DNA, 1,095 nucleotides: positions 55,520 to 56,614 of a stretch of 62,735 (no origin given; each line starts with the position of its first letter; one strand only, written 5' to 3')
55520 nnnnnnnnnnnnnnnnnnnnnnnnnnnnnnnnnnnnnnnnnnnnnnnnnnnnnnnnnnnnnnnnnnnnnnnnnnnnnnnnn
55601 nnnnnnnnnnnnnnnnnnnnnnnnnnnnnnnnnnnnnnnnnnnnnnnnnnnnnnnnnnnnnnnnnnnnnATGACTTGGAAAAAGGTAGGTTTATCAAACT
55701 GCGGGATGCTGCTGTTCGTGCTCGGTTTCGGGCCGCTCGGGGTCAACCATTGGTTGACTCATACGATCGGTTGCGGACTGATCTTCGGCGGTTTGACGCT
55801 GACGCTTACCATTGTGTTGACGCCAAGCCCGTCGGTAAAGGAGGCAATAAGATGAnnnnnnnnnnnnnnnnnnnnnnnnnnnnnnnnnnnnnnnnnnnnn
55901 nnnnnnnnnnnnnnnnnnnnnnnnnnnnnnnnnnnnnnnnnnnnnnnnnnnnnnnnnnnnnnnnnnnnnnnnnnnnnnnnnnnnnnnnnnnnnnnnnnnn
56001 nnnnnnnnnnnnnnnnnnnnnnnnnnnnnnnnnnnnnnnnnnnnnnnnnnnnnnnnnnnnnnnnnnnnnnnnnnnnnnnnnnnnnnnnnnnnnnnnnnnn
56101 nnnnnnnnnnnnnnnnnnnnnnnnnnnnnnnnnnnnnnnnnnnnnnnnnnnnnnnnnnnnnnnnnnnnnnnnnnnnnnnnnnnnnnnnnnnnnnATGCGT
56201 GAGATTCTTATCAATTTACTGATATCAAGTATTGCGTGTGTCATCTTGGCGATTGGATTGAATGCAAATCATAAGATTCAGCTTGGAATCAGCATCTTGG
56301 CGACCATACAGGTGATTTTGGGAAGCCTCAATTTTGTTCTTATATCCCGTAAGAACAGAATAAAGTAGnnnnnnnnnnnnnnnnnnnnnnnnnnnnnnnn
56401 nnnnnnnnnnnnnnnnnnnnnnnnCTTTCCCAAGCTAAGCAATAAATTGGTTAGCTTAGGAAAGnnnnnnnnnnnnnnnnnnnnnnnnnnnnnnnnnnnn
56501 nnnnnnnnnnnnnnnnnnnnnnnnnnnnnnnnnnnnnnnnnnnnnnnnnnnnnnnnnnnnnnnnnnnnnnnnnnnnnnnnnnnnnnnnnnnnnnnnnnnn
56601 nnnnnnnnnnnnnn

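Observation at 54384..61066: Compositionally distinct island of about 6.7 kb made of structured-RNA modules and small membrane proteins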

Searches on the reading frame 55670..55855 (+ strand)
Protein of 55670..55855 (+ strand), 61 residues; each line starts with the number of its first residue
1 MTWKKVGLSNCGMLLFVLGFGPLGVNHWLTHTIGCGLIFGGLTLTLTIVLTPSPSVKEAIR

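Call 11: search_protein_families(library=pfam, max_evalue=0.1, proteins=[window:55670-55855:+])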
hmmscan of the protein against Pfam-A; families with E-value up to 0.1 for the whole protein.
window:55670-55855:+ (61 aa): 0 families

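Call 12: search_protein_families(library=phrogs, max_evalue=0.1, proteins=[window:55670-55855:+])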
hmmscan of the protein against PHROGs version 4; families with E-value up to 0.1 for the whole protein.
window:55670-55855:+ (61 aa): 1 family
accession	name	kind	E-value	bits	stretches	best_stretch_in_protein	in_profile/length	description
phrog_30308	-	unknown function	0.052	14.7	1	12-49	23-60/78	-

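Call 90: search_protein_families(library=padloc, max_evalue=0.01, proteins=[window:55670-55855:+])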
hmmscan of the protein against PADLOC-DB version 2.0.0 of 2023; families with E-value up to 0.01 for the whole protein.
window:55670-55855:+ (61 aa): 0 families

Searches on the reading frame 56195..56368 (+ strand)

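Call 11: search_protein_families(library=pfam, max_evalue=0.1, proteins=[window:56195-56368:+])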
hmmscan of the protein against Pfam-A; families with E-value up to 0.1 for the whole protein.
window:56195-56368:+ (57 aa): 0 families

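Call 12: search_protein_families(library=phrogs, max_evalue=0.1, proteins=[window:56195-56368:+])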
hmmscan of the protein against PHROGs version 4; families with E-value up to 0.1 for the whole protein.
window:56195-56368:+ (57 aa): 1 family
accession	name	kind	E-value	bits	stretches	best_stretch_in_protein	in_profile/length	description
phrog_37296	-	unknown function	0.047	14.6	1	5-48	26-68/123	-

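Call 90: search_protein_families(library=padloc, max_evalue=0.01, proteins=[window:56195-56368:+])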
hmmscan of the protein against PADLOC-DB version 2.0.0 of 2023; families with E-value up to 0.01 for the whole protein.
window:56195-56368:+ (57 aa): 0 families

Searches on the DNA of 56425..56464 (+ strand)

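Call 66: build_rna_model(alignment_id=A7, structure=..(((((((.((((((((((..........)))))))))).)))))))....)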
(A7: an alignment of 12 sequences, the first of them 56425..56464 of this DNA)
Model R2 built from alignment A7 (12 sequences, 52 columns); structure: as given.
model positions 41; base pairs 17; branch points 0; effective number of sequences 12; information 1.018 bits per position. Calibrated on 0.2 Mb of random sequence (short: E-values are rough).
structure used (alignment columns):
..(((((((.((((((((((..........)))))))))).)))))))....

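Call 67: search_with_rna_model(model_id=R2, sources=[window, L001, L004, L006, L010, L011, L012, L013], max_evalue=1, make_alignment=true)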
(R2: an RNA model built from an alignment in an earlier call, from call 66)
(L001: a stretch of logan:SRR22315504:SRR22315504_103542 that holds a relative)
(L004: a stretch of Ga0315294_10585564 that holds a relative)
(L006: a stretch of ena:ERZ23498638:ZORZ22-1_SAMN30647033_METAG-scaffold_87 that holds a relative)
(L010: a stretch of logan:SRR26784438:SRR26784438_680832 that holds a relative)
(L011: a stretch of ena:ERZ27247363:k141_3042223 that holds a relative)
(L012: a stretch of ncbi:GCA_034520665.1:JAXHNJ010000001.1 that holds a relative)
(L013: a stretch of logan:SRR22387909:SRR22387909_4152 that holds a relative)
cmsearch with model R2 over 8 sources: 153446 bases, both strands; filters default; matches with E-value up to 1: 80.
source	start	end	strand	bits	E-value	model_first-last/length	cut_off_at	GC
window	55426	55466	+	49.3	2.5e-09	1-41/41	no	0.34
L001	6148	6190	+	47.2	8.3e-09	1-41/41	no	0.42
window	56424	56464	+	46.9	1e-08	1-41/41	no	0.39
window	58861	58904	+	46.5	1.2e-08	1-41/41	no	0.43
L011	17244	17285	+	46.4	1.3e-08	1-41/41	no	0.38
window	57751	57791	+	44.6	3.6e-08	1-41/41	no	0.44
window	56115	56155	+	44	5.2e-08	1-41/41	no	0.37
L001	2623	2666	+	43.5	6.8e-08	1-41/41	no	0.39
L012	16978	17018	+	43.5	7.2e-08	1-41/41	no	0.17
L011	13484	13527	+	43.3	7.8e-08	1-41/41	no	0.43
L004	952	992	-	43.1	8.6e-08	1-41/41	no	0.34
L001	2953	2993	+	42.4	1.3e-07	1-41/41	no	0.41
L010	8468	8507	+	42.1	1.5e-07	1-41/41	no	0.4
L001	4495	4536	+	41.5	2.2e-07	1-41/41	no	0.31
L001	4040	4082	+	41.3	2.5e-07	1-41/41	no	0.37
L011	18806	18848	+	41.2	2.6e-07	1-41/41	no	0.49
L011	16553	16593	+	40.8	3.3e-07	1-41/41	no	0.29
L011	18151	18190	+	39.2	8.3e-07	1-41/41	no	0.38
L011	14836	14881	+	39.1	8.9e-07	1-41/41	no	0.48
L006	9154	9193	+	38.3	1.4e-06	1-41/41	no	0.4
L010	8231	8271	+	37.7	2e-06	1-41/41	no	0.27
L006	9899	9939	+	37.2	2.7e-06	1-41/41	no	0.29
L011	21561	21603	+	37.2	2.7e-06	1-41/41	no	0.49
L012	15094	15137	+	37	3e-06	1-41/41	no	0.34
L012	13510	13549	+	36.5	3.9e-06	1-41/41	no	0.28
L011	13121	13164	+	35.8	5.9e-06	1-41/41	no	0.43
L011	16115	16155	+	35.6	6.7e-06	1-41/41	no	0.37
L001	2827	2866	+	35.4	7.7e-06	1-41/41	no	0.32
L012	14554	14593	+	35.3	8e-06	1-41/41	no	0.3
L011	19354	19397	+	33.5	2.2e-05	1-41/41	no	0.27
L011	17245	17286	-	33.2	2.7e-05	1-41/41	no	0.38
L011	20968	21012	+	33.2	2.8e-05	1-41/41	no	0.44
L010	8232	8272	-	32.9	3.1e-05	1-41/41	no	0.27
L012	15640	15679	+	32.4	4.3e-05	1-41/41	no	0.32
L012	13175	13218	+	31.3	7.9e-05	1-41/41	no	0.34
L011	22121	22162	+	31.2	8.7e-05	1-41/41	no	0.43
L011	13942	13985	+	31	9.7e-05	1-41/41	no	0.52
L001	2624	2667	-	29.9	0.00019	1-41/41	no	0.39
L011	21562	21604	-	29.9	0.00019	1-41/41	no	0.47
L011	14837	14882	-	29.4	0.00024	1-41/41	no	0.48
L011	20255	20297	+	29.3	0.00026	1-41/41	no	0.49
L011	13943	13986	-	28.7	0.00037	1-41/41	no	0.5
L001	5069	5112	+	27.5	0.00076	1-41/41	no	0.39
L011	16116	16156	-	27.2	0.00088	1-41/41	no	0.37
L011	18807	18849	-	27.1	0.00092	1-41/41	no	0.49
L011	13485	13528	-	26.4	0.0014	1-41/41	no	0.43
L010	8469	8508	-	25.9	0.0019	1-41/41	no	0.38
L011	18152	18191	-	24.9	0.0032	1-41/41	no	0.38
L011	19761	19805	+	24.3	0.0047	1-41/41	no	0.44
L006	8713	8750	+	23.9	0.006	1-41/41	no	0.21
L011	19356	19398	-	22.6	0.012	1-41/41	no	0.28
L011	16554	16594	-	22.5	0.013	1-41/41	no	0.32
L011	15231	15272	+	22.4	0.014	1-41/41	no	0.29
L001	3017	3060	+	22.3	0.015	1-41/41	no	0.34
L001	6149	6191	-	22.3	0.015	1-41/41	no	0.4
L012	13034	13079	+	21.8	0.02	1-41/41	no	0.22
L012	13511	13550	-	21.4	0.025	1-41/41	no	0.28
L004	160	201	-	21.1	0.029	1-41/41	no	0.45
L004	951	991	+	20.9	0.033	1-41/41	no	0.34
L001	4041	4083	-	20.6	0.039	1-41/41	no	0.37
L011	20256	20298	-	20.1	0.053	1-41/41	no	0.49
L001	2828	2867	-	18.9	0.11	1-41/41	no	0.32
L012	13035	13080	-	17.9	0.19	1-41/41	no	0.22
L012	16163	16202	+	17.3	0.27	1-41/41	no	0.15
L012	15095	15138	-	17.3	0.27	1-41/41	no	0.34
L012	13176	13219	-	16.8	0.35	1-41/41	no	0.34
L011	13122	13165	-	16.8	0.36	1-41/41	no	0.43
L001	3018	3061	-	16.8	0.37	1-41/41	no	0.34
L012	14555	14594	-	16.7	0.37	1-41/41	no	0.3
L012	9018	9043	+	16.5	0.42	1-41/41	no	0.27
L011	20969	21013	-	15.1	0.94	1-41/41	no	0.44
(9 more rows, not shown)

Alignment A8: 80 matches aligned to the model, 67 columns, each read 5' to 3' on its own strand. Consensus structure (alignment columns), stored with it:
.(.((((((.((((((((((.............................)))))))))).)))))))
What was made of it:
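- Counts are 7 in the window, 16 in L011, 8 in L012 and 8 in L001, roughly one per gene (call 67).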

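Call 87: search_with_rna_model(model_id=R2, sources=[L014, L015, L016], max_evalue=0.1)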
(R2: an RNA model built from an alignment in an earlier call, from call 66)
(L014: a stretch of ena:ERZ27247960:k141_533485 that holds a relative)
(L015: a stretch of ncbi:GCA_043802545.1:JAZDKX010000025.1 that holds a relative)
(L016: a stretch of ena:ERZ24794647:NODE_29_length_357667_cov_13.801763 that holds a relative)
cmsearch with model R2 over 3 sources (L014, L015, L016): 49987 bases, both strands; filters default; matches with E-value up to 0.1: 4.
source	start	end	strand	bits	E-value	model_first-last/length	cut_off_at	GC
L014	14111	14151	+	37.3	8.3e-07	1-41/41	no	0.41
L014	14550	14590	+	34.3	4.6e-06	1-41/41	no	0.41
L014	13446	13486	+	32.1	1.7e-05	1-41/41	no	0.44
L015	13018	13058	+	29.9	6.1e-05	1-41/41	no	0.37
